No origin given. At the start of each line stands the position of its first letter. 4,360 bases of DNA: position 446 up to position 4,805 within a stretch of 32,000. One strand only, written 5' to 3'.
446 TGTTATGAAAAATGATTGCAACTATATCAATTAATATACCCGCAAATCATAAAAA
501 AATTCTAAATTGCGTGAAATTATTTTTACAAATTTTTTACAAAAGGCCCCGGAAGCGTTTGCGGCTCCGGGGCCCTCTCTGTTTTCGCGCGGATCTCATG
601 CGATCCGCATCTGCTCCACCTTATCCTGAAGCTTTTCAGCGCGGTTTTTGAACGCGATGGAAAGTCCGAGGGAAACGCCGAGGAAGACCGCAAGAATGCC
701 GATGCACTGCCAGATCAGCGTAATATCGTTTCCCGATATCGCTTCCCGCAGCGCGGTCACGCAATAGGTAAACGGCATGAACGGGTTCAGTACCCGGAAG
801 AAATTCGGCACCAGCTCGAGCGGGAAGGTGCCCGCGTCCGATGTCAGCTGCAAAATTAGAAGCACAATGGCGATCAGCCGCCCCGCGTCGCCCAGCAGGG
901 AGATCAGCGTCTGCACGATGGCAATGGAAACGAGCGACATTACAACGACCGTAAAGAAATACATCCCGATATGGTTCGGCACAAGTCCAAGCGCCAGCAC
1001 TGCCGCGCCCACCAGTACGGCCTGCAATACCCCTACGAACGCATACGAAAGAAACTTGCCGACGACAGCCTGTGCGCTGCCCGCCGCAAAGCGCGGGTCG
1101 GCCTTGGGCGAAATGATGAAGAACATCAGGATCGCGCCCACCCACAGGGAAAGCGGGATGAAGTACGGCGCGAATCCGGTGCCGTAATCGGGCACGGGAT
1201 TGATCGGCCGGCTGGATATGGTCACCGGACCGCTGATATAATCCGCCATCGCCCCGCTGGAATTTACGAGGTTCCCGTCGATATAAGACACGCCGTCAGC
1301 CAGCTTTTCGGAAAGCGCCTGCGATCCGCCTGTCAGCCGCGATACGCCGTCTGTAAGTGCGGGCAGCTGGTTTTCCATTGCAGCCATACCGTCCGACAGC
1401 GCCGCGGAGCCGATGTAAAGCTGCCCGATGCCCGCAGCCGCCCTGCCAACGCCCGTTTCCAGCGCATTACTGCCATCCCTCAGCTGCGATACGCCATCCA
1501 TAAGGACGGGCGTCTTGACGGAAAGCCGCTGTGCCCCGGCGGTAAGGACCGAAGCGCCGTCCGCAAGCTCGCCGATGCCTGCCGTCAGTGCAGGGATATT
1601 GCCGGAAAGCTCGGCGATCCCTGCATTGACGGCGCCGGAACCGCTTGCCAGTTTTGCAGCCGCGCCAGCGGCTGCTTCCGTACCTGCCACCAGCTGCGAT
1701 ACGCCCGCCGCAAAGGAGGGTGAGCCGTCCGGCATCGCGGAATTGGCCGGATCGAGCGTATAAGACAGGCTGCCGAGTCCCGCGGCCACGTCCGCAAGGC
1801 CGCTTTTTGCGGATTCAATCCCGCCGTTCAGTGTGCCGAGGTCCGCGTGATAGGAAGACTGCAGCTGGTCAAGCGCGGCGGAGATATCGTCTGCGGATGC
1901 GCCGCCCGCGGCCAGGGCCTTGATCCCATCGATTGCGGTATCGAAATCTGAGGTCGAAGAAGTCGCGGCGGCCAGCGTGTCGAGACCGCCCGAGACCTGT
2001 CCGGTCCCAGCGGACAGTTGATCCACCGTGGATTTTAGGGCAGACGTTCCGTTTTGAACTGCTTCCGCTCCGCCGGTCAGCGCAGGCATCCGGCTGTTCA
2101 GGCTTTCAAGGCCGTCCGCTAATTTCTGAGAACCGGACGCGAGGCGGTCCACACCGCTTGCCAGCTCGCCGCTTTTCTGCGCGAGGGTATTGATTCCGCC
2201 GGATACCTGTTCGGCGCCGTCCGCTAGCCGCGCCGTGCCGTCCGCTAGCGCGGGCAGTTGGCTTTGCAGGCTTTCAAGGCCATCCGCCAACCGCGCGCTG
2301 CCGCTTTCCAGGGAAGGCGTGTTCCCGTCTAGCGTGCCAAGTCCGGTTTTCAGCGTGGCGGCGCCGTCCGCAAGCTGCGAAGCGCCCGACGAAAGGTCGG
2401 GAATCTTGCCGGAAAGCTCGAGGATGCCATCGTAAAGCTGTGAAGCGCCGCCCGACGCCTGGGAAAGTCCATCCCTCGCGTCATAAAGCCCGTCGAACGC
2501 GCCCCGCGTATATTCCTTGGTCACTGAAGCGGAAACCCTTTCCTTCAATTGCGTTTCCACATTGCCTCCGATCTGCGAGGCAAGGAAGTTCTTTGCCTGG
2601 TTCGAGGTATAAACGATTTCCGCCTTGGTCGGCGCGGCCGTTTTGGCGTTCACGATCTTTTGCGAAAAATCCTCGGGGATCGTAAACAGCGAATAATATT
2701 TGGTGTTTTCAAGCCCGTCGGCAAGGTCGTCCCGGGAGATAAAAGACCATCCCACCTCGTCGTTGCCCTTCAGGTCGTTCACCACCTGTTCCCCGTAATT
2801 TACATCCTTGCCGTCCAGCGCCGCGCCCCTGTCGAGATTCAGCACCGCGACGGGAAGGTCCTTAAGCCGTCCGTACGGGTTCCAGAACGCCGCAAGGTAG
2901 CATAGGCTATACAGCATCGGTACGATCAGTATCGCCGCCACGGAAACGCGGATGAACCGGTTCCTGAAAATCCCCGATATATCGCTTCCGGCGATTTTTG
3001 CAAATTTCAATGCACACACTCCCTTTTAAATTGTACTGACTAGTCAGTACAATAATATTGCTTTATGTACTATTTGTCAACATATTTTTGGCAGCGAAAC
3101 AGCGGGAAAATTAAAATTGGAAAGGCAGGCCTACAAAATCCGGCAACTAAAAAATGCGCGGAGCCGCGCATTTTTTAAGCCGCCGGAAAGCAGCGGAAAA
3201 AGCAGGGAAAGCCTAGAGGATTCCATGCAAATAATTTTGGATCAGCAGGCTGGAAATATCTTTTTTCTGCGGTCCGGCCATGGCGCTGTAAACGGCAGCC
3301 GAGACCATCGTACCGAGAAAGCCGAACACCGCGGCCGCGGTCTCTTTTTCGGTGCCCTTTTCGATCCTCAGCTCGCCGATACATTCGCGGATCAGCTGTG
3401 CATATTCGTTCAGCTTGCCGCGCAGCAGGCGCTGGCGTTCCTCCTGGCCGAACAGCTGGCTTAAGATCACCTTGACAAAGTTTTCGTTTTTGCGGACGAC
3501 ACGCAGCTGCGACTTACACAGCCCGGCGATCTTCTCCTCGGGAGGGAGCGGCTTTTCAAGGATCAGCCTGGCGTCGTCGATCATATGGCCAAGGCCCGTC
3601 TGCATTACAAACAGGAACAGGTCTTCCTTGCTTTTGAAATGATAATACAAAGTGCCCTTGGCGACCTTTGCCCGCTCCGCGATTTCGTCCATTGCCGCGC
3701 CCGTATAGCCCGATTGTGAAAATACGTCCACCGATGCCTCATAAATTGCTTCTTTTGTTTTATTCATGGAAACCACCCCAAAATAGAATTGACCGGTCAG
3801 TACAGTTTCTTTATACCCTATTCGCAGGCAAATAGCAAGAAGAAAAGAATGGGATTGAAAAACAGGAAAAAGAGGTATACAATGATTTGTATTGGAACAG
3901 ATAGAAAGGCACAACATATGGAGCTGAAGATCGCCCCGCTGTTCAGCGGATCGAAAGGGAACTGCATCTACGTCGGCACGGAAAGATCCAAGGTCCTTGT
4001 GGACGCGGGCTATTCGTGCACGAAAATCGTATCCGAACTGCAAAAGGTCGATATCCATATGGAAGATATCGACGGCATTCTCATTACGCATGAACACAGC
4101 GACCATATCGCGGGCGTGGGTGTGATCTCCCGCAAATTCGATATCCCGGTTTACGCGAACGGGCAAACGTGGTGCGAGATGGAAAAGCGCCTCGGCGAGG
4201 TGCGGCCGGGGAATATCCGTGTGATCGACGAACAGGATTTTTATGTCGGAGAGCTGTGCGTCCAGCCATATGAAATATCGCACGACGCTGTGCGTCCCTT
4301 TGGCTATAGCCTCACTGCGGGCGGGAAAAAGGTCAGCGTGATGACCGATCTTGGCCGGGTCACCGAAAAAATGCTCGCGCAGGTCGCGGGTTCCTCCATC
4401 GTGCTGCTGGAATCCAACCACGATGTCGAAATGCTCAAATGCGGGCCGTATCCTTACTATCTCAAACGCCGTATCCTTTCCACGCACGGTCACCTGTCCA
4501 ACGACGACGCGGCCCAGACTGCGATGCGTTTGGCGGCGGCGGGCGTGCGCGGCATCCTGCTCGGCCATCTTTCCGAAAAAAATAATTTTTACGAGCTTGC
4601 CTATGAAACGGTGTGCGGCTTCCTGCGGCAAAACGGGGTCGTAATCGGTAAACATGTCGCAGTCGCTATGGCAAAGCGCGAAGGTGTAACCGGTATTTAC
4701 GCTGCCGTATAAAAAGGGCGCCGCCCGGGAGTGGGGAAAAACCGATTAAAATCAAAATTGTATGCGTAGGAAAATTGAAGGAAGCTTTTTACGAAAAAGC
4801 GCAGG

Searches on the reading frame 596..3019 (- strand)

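Call 5: search_protein_families(library=pfam, proteins=[window:596-3019:-], max_evalue=0.01)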
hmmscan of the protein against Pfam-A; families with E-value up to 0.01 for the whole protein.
window:596-3019:- (807 aa): 6 families
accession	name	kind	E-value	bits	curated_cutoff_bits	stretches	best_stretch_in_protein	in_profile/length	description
PF12698.13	ABC2_membrane_3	-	1e-24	87.8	31.6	2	579-788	104-346/347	ABC-2 family transporter protein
PF12051.14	DUF3533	-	1.3e-10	41.2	27.6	1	30-172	4-162/380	Protein of unknown function (DUF3533)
PF01061.29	ABC2_membrane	-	1.1e-05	25.5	26.9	1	651-760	95-209/211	ABC-2 type transporter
PF08654.15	DASH_Dad2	-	2.1e-05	25.3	26.9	0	279-323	4-47/99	DASH complex subunit Dad2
PF20155.4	TMP_3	-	3.5e-05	24.1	41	1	299-388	5-99/192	Tape measure protein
PF04513.17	Baculo_PEP_C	-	7.8e-05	23.2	38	0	243-336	35-119/140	Baculovirus polyhedron envelope protein, PEP, C terminus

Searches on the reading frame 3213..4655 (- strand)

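Call 5: search_protein_families(library=pfam, proteins=[window:3213-4655:-], max_evalue=0.01)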
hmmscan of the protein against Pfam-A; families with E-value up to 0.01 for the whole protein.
window:3213-4655:- (480 aa): 2 families
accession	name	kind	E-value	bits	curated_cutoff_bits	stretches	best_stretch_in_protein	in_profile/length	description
PF00440.29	TetR_N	-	1.6e-16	60.2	24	1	304-348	1-45/47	Bacterial regulatory proteins, tetR family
PF17932.6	TetR_C_24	-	0.003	18.3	26.4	1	370-453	2-87/114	Tetracyclin repressor-like, C-terminal domain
